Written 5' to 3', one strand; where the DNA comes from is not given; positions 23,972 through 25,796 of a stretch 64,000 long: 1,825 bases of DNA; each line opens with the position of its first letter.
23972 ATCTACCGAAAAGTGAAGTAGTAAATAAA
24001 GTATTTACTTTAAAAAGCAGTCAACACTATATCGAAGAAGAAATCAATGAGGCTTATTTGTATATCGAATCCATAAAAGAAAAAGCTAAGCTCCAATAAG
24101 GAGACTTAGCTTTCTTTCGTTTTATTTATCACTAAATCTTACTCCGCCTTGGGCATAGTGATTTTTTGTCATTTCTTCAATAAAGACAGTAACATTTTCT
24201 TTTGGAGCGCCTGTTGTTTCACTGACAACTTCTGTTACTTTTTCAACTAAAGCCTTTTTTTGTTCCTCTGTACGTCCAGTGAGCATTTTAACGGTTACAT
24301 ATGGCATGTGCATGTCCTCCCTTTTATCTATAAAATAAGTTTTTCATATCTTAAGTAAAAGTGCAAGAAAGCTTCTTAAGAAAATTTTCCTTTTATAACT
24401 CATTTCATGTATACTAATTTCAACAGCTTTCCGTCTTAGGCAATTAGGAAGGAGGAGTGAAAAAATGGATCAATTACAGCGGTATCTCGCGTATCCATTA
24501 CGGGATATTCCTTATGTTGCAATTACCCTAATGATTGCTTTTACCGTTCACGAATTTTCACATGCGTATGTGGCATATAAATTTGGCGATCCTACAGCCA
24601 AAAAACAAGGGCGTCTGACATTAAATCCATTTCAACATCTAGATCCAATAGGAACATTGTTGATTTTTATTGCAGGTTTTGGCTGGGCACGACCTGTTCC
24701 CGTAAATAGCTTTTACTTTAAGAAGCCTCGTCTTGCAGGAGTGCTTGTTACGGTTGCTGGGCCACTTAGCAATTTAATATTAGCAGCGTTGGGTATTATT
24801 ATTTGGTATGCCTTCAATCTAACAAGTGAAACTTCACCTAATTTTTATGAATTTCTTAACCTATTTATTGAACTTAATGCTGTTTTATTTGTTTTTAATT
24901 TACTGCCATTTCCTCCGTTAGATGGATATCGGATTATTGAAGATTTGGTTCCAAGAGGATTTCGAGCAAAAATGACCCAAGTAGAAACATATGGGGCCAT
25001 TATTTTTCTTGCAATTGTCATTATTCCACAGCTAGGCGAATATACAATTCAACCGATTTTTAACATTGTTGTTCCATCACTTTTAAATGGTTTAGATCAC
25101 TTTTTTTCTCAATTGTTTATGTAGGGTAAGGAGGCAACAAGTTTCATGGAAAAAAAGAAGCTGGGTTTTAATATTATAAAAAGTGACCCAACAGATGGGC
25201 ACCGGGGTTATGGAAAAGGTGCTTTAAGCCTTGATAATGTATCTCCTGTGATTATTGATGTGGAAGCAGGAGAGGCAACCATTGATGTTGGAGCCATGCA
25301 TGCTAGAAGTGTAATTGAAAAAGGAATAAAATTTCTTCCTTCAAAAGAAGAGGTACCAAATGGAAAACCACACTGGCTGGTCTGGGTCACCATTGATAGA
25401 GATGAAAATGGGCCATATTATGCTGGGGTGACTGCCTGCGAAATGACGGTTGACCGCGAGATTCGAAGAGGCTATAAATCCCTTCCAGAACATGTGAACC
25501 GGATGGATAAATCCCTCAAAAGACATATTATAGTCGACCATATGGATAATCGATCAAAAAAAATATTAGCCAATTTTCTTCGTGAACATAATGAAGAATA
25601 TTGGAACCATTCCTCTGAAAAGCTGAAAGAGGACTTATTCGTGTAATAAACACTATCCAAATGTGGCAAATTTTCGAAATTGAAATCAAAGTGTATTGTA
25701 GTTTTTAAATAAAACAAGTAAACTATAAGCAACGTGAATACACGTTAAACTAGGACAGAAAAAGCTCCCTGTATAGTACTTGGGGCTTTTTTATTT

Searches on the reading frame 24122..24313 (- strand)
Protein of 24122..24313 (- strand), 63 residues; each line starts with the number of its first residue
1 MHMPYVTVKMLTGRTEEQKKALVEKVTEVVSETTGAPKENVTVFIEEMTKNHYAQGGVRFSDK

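Call 60: find_encoding_contigs(protein=window:24122-24313:-, flank=5000, max_places=10)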
Protein window:24122-24313:- (63 aa): no gene with exactly this product is on record in the collection.

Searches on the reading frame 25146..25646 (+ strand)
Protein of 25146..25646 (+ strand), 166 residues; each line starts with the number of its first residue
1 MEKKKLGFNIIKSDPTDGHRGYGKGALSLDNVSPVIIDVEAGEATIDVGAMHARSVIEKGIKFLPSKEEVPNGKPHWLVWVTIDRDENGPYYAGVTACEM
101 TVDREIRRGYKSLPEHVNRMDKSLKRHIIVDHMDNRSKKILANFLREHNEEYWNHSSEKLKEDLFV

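Call 8: find_encoding_contigs(protein=window:25146-25646:+, flank=3000, max_places=10)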
Protein window:25146-25646:+ (166 aa): no gene with exactly this product is on record in the collection.

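Call 13: find_homologous_proteins(query=window:25146-25643:+, max_evalue=1e-40)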
Query window:25146-25643:+ (166 aa): 1969 proteins with E <= 1e-40 among 2025 candidates; the best 120 are listed.
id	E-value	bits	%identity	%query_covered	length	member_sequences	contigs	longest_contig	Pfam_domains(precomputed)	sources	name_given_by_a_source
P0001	4.1e-108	377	100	100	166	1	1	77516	PF08741.16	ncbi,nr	ncbi:MAG: YwhD family protein [Bacillota bacterium]|nr:YwhD family protein [Bacillota bacterium]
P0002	5.8e-97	340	90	100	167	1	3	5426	PF08741.16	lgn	-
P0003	3.4e-92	325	85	98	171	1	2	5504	PF08741.16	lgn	-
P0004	6.8e-92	324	86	98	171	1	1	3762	PF08741.16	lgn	-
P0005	1.3e-91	323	85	99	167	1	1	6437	PF08741.16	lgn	-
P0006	2.5e-91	322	85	99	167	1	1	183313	PF08741.16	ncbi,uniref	ncbi:YwhD family protein [Neobacillus sp. SM06]|uniref:YwhD family protein n=1 Tax=Neobacillus sp. S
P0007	3.0e-91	322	85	99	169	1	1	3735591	PF08741.16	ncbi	ncbi:YwhD family protein [Bacillota bacterium Lsc_1132]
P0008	4.0e-91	321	85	98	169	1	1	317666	PF08741.16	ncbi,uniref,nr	ncbi:YwhD family protein [Neobacillus ginsengisoli]|uniref:YwhD family protein n=1 Tax=Neobacillus g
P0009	4.9e-91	321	87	98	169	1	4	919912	PF08741.16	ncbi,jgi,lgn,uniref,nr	ncbi:YwhD family protein [Neobacillus pocheonensis]|jgi:hypothetical protein|uniref:YwhD family prot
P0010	1.5e-90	320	84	99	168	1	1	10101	PF08741.16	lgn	-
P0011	1.8e-90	319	82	99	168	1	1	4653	PF08741.16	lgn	-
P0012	2.7e-90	319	85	99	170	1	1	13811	PF08741.16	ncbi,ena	-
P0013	4.6e-90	318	86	98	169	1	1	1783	PF08741.16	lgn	-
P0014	4.7e-90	318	82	99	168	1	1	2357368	PF08741.16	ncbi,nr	nr:YwhD family protein [Neobacillus sp. Marseille-Q6967]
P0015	5.0e-90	318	85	98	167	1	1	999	PF08741.16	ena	-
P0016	5.6e-90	318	82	99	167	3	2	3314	PF08741.16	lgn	-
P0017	6.8e-90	317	85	99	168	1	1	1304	PF08741.16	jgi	jgi:hypothetical protein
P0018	8.6e-90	317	85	98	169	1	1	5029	PF08741.16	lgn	-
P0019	1.1e-89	317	82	99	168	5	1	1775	PF08741.16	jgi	jgi:hypothetical protein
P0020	1.2e-89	317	84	99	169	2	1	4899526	PF08741.16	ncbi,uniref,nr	ncbi:YwhD family protein [Neobacillus sp. PS3-34]|uniref:YwhD family protein n=1 Tax=Neobacillus sp.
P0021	1.4e-89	316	84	98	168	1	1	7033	PF08741.16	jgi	jgi:hypothetical protein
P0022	1.5e-89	316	87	96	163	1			PF08741.16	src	-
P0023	1.9e-89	316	83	99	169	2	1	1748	PF08741.16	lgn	-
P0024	2.2e-89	316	84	96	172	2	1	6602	PF08741.16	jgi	jgi:YwhD family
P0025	2.4e-89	316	84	99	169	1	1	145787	PF08741.16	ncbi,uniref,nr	ncbi:YwhD family protein [Neobacillus niacini]|uniref:YwhD family protein n=1 Tax=Neobacillus niacin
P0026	2.5e-89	316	86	98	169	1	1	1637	PF08741.16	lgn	-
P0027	2.6e-89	316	85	98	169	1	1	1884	PF08741.16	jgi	jgi:hypothetical protein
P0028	2.7e-89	316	84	99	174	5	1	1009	PF08741.16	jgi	jgi:hypothetical protein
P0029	3.4e-89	315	84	99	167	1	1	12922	PF08741.16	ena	-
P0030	3.7e-89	315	84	99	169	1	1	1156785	PF08741.16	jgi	jgi:hypothetical protein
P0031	4.4e-89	315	83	99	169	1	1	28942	PF08741.16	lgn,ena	-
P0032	4.8e-89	315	84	99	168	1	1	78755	PF08741.16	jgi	jgi:hypothetical protein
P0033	5.5e-89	315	82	99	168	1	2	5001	PF08741.16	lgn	-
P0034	6.1e-89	314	82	98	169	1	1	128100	PF08741.16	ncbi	-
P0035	6.5e-89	314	84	99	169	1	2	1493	PF08741.16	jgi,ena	jgi:hypothetical protein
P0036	6.7e-89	314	82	98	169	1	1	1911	PF08741.16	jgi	jgi:hypothetical protein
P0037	6.7e-89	314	83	98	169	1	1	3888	PF08741.16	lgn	-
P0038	6.8e-89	314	82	99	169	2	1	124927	PF08741.16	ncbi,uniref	ncbi:YwhD family protein [Neobacillus vireti]|uniref:YwhD family protein n=1 Tax=Neobacillus vireti 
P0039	6.8e-89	314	82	98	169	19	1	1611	PF08741.16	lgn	-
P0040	6.9e-89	314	82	98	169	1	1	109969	PF08741.16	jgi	jgi:hypothetical protein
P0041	7.1e-89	314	83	98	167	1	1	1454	PF08741.16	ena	-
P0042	7.4e-89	314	85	98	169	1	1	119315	PF08741.16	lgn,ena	-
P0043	7.6e-89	314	83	99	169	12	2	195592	PF08741.16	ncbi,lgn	ncbi:YwhD family protein [Neobacillus sp. K501]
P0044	8.3e-89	314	82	99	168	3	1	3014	PF08741.16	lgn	-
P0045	8.4e-89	314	82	99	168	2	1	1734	PF08741.16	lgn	-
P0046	9.1e-89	314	84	98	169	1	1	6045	PF08741.16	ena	-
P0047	1.1e-88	314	84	99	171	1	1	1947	PF08741.16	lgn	-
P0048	1.2e-88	313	84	99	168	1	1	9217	PF08741.16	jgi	jgi:hypothetical protein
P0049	1.4e-88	313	83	99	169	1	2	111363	PF08741.16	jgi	jgi:hypothetical protein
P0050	1.4e-88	313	80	99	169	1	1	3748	PF08741.16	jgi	jgi:YwhD family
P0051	1.4e-88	313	82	99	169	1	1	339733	PF08741.16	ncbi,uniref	ncbi:YwhD family protein [Neobacillus sp. NPDC093182]|uniref:YwhD family protein n=1 Tax=Neobacillus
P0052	1.4e-88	313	81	99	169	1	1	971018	PF08741.16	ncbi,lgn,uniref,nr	ncbi:YwhD family protein [Neobacillus niacini]|uniref:YwhD family protein n=1 Tax=Neobacillus niacin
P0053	1.5e-88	313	83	99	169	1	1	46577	PF08741.16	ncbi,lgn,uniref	ncbi:YwhD family protein [Bacillus salipaludis]|uniref:YwhD family protein n=1 Tax=Bacillus salipalu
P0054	1.8e-88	313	81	98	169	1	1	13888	PF08741.16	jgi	jgi:hypothetical protein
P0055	2.0e-88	313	84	99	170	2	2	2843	PF08741.16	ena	-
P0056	2.5e-88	312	83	98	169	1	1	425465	PF08741.16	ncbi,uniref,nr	ncbi:YwhD family protein [Neobacillus terrae]|uniref:YwhD family protein n=1 Tax=Neobacillus terrae 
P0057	2.5e-88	312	82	99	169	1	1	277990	PF08741.16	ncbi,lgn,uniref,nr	ncbi:YwhD family protein [Bacillus sp. UNC438CL73TsuS30]|uniref:YwhD family protein n=1 Tax=Bacillus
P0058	2.5e-88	312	83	98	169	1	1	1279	PF08741.16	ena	-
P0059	2.9e-88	312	84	99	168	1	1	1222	PF08741.16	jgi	jgi:hypothetical protein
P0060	3.0e-88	312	82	99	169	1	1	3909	PF08741.16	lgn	-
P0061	3.9e-88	312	83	98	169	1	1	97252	PF08741.16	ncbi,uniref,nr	ncbi:YwhD family protein [Bacillus rubiinfantis]|uniref:YwhD family protein n=1 Tax=Bacillus rubiinf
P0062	4.0e-88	312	81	99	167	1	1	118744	PF08741.16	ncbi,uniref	ncbi:YwhD family protein [Neobacillus niacini]|uniref:YwhD family protein n=1 Tax=Neobacillus niacin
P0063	4.6e-88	311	80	99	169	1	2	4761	PF08741.16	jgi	jgi:hypothetical protein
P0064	4.9e-88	311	82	99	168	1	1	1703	PF08741.16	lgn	-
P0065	5.0e-88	311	83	98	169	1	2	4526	PF08741.16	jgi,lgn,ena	jgi:hypothetical protein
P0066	5.3e-88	311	83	99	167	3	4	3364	PF08741.16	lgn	-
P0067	5.4e-88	311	82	99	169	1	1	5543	PF08741.16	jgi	jgi:hypothetical protein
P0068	5.5e-88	311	82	98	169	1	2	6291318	PF08741.16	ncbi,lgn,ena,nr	ncbi:YwhD family protein [Neobacillus sp. M.A.Huq-85]|nr:YwhD family protein [Neobacillus cucumis]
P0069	5.8e-88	311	83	98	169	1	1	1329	PF08741.16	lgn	-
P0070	5.9e-88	311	82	99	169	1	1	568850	PF08741.16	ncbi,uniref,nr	ncbi:hypothetical protein E2K98_03430 [Bacillus salipaludis]|uniref:YwhD family protein n=1 Tax=Baci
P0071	6.0e-88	311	82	98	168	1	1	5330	PF08741.16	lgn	-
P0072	6.2e-88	311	82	99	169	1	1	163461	PF08741.16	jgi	jgi:hypothetical protein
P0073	6.2e-88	311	82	99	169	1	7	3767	PF08741.16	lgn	-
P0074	6.4e-88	311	83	98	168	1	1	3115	PF08741.16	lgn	-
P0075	8.0e-88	311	81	99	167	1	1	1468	PF08741.16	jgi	jgi:hypothetical protein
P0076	8.4e-88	311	80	99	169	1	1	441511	PF08741.16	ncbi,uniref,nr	ncbi:YwhD family protein [Bacillus sp. FJAT-29814]|uniref:YwhD family protein n=1 Tax=Bacillus sp. F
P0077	8.7e-88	311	82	98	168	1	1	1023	PF08741.16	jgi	jgi:hypothetical protein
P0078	8.9e-88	311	80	99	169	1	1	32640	PF08741.16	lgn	-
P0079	1.0e-87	310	82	99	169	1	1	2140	PF08741.16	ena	-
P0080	1.2e-87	310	81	99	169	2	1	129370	PF08741.16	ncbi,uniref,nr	ncbi:hypothetical protein BIV60_06260 [Bacillus sp. MUM 116]|uniref:YwhD family protein n=1 Tax=Baci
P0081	1.4e-87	310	83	98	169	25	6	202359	PF08741.16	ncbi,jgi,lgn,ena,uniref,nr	ncbi:YwhD family protein [Neobacillus drentensis]|jgi:hypothetical protein|uniref:YwhD family protei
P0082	1.6e-87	310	82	99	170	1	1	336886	PF08741.16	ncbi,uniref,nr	ncbi:YwhD family protein [Bacillus sp. MRMR6]|uniref:YwhD family protein n=1 Tax=Bacillus sp. MRMR6 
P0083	1.6e-87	310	80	99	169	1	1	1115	PF08741.16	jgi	jgi:hypothetical protein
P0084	1.7e-87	310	80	98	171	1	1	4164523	PF08741.16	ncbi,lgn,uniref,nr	ncbi:YwhD family protein [Bacillus massilinigeriensis]|uniref:YwhD family protein n=1 Tax=Bacillus m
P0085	1.8e-87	310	82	99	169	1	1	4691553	PF08741.16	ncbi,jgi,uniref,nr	ncbi:hypothetical protein QFZ28_000545 [Neobacillus niacini]|jgi:hypothetical protein|uniref:YwhD fa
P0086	1.8e-87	310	80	99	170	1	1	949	PF08741.16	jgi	jgi:hypothetical protein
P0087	1.9e-87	309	81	99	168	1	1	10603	PF08741.16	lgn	-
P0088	2.1e-87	309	82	98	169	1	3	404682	PF08741.16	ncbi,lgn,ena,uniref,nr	ncbi:YwhD family protein [Neobacillus cucumis]|uniref:YwhD family protein n=1 Tax=Neobacillus cucumi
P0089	2.2e-87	309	83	99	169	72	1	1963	PF08741.16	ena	-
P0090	2.6e-87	309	83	99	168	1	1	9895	PF08741.16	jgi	jgi:hypothetical protein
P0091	2.8e-87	309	80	99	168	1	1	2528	PF08741.16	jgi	jgi:hypothetical protein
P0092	2.9e-87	309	83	99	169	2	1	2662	PF08741.16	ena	-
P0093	3.3e-87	309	79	99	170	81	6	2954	PF08741.16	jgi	jgi:hypothetical protein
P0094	3.5e-87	309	79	99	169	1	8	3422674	PF08741.16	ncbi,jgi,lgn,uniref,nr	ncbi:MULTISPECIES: YwhD family protein [Neobacillus]|jgi:hypothetical protein|uniref:YwhD family pro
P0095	3.6e-87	309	81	99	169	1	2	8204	PF08741.16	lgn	-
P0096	3.9e-87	308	81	99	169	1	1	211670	PF08741.16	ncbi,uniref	ncbi:YwhD family protein [Neobacillus niacini]|uniref:YwhD family protein n=1 Tax=Neobacillus niacin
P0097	4.0e-87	308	81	99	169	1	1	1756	PF08741.16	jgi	jgi:hypothetical protein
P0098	4.1e-87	308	82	98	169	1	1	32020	PF08741.16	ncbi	-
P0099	4.4e-87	308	82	99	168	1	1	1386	PF08741.16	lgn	-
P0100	5.0e-87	308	82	99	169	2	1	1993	PF08741.16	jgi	jgi:hypothetical protein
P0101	5.3e-87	308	82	99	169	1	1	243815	PF08741.16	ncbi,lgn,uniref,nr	ncbi:YwhD family protein [Bacillus salipaludis]|uniref:YwhD family protein n=1 Tax=Bacillus salipalu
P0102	5.4e-87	308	80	99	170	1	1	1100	PF08741.16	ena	-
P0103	5.6e-87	308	80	99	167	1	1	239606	PF08741.16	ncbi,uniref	ncbi:YwhD family protein [Neobacillus niacini]|uniref:YwhD family protein n=1 Tax=Neobacillus niacin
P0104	6.1e-87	308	79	99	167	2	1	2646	PF08741.16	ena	-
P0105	6.4e-87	308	82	99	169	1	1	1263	PF08741.16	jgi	jgi:hypothetical protein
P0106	7.0e-87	308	82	98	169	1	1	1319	PF08741.16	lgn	-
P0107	7.0e-87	308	81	99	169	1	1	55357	PF08741.16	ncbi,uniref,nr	ncbi:YwhD family protein [Neobacillus niacini]|uniref:YwhD family protein n=1 Tax=Neobacillus niacin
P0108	7.2e-87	308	82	98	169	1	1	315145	PF08741.16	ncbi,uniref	ncbi:YwhD family protein [Neobacillus sp. LXY-1]|uniref:YwhD family protein n=1 Tax=Neobacillus sp. 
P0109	7.4e-87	308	83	98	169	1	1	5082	PF08741.16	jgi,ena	-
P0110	7.7e-87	308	81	99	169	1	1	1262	PF08741.16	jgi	jgi:hypothetical protein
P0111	1.1e-86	307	80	99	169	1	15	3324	PF08741.16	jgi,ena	jgi:hypothetical protein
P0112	1.2e-86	307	79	99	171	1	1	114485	PF08741.16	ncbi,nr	ncbi:hypothetical protein CHH80_15665 [Bacillus sp. 7504-2]|nr:hypothetical protein CHH80_15665 [Bac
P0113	1.3e-86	307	82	99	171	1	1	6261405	PF08741.16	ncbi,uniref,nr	ncbi:YwhD family protein [Bacillus salipaludis]|uniref:YwhD family protein n=1 Tax=Bacillus salipalu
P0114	1.5e-86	307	82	99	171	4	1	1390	PF08741.16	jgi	jgi:hypothetical protein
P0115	1.6e-86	307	80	99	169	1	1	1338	PF08741.16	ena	-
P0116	1.8e-86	306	79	99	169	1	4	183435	PF08741.16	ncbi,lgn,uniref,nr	ncbi:YwhD family protein [Neobacillus thermocopriae]|uniref:YwhD family protein n=1 Tax=Neobacillus 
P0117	2.0e-86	306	81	98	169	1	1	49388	PF08741.16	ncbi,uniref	ncbi:YwhD family protein [Bacillus sp. JJ1764]|uniref:YwhD family protein n=1 Tax=Bacillus sp. JJ176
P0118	2.2e-86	306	81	98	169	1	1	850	PF08741.16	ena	-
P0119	2.3e-86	306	79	99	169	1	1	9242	PF08741.16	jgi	jgi:hypothetical protein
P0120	2.3e-86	306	81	98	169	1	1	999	PF08741.16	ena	-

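Call 14: find_encoding_contigs(protein=P0002, flank=4000, max_places=4)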
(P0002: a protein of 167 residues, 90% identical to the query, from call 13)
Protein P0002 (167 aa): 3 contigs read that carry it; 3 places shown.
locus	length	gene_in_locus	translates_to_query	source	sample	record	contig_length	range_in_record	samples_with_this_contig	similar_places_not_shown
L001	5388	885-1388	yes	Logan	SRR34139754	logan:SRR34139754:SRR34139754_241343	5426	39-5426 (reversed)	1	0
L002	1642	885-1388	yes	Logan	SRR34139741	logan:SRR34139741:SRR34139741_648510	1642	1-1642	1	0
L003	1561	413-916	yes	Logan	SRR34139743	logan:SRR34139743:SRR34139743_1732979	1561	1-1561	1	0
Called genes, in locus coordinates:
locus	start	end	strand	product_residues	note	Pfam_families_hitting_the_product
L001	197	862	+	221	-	PF02163:Peptidase_M50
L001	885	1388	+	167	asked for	PF08741:YwhD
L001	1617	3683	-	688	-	PF00912:Transgly, PF00905:Transpeptidase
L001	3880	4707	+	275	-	PF17284:Spermine_synt_N, PF01564:Spermine_synth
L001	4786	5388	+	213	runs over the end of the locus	?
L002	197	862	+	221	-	PF02163:Peptidase_M50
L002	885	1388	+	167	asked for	PF08741:YwhD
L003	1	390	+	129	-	?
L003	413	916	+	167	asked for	PF08741:YwhD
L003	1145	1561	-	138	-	?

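Call 15: find_encoding_contigs(protein=P0007, flank=4000, max_places=2)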
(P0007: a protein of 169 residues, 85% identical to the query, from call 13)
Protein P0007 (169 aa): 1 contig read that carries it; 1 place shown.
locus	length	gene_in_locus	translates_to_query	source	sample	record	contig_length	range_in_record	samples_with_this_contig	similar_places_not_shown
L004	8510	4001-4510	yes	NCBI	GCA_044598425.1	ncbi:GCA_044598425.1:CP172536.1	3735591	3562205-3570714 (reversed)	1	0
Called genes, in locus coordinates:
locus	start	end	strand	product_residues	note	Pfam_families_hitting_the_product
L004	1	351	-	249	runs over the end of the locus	-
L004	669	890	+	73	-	PF07293:DUF1450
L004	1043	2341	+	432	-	PF01966:HD, PF19276:HD_assoc_2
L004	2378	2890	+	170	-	-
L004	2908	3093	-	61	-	PF01361:Tautomerase, PF14552:Tautomerase_2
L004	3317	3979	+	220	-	PF02163:Peptidase_M50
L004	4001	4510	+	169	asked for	PF08741:YwhD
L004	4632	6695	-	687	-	PF00912:Transgly, PF00905:Transpeptidase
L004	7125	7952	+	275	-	PF17284:Spermine_synt_N, PF01564:Spermine_synth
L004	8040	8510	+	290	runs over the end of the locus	PF00491:Arginase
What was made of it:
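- Checked: The flanking genes are a YwhD-family protein (PF08741, call 13) and a class A PBP (Transgly + Transpeptidase in the orthologues, calls 14-15).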

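Call 16: find_encoding_contigs(protein=P0001, flank=4000, max_places=4)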
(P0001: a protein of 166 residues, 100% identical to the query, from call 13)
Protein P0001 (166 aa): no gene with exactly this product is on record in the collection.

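Call 32: find_encoding_contigs(protein=P0003, flank=3000, max_places=2)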
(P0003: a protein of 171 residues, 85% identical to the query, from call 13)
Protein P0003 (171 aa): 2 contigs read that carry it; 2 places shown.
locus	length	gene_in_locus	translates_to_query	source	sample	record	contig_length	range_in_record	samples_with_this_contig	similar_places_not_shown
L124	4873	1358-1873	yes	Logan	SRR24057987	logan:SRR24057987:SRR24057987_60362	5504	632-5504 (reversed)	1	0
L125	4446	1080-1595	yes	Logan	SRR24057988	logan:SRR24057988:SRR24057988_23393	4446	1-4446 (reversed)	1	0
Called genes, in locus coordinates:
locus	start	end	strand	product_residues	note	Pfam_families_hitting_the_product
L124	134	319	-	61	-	PF01361:Tautomerase, PF14552:Tautomerase_2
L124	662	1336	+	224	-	PF02163:Peptidase_M50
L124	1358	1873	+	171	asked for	PF08741:YwhD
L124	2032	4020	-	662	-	PF00912:Transgly, PF00905:Transpeptidase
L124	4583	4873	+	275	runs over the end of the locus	PF17284:Spermine_synt_N, PF01564:Spermine_synth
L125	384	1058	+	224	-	PF02163:Peptidase_M50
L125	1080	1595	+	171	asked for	PF08741:YwhD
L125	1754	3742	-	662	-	PF00912:Transgly, PF00905:Transpeptidase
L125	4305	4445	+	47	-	?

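Call 33: find_encoding_contigs(protein=P0005, flank=3000, max_places=2)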
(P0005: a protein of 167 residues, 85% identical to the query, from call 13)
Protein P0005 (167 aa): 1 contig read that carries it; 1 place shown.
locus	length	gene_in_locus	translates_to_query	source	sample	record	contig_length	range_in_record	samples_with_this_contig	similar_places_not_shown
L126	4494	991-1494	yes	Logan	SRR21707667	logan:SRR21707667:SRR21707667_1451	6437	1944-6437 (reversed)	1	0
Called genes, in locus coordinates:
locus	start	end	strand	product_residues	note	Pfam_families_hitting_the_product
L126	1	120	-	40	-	?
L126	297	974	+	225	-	PF02163:Peptidase_M50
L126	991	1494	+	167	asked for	PF08741:YwhD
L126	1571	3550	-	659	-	PF00912:Transgly, PF00905:Transpeptidase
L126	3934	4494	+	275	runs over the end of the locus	PF17284:Spermine_synt_N, PF01564:Spermine_synth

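Call 34: find_encoding_contigs(protein=P0009, flank=3000, max_places=2)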
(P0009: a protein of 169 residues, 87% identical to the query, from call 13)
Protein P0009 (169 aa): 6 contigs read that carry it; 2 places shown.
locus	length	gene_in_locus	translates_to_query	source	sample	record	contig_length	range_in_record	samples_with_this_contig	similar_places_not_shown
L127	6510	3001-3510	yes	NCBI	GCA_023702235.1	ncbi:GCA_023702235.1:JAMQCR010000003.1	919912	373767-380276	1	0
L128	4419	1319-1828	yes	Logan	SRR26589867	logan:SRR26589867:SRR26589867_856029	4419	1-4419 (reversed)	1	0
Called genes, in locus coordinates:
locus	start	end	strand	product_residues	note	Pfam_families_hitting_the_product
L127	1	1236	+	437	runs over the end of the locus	PF01966:HD, PF19276:HD_assoc_2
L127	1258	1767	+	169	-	-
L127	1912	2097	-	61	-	PF01361:Tautomerase, PF14552:Tautomerase_2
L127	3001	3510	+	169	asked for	PF08741:YwhD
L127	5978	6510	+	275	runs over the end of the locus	PF17284:Spermine_synt_N, PF01564:Spermine_synth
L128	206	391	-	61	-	PF01361:Tautomerase, PF14552:Tautomerase_2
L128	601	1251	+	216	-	PF02163:Peptidase_M50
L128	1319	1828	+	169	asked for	PF08741:YwhD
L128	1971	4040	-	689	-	PF00912:Transgly, PF00905:Transpeptidase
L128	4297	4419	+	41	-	?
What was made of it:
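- It is absent from all five related ywhD-pbpG spacers I could fetch, which are 228, 121, 158, 76 and 142 bp against 680 bp here (calls 14, 15, 32-34).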

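Call 45: list_cluster_members(proteins=[P0001])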
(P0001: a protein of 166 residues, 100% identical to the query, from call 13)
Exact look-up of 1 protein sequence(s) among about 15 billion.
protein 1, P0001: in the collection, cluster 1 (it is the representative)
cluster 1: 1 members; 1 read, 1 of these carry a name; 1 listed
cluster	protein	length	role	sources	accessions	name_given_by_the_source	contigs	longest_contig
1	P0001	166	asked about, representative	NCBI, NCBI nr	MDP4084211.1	MAG: YwhD family protein [Bacillota bacterium] | YwhD family protein [Bacillota bacterium]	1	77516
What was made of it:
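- The source is a MAG contig (the YwhD protein is identical to MDP4084211.1, 'MAG: Bacillota bacterium', 77.5-kb contig; calls 13, 45).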
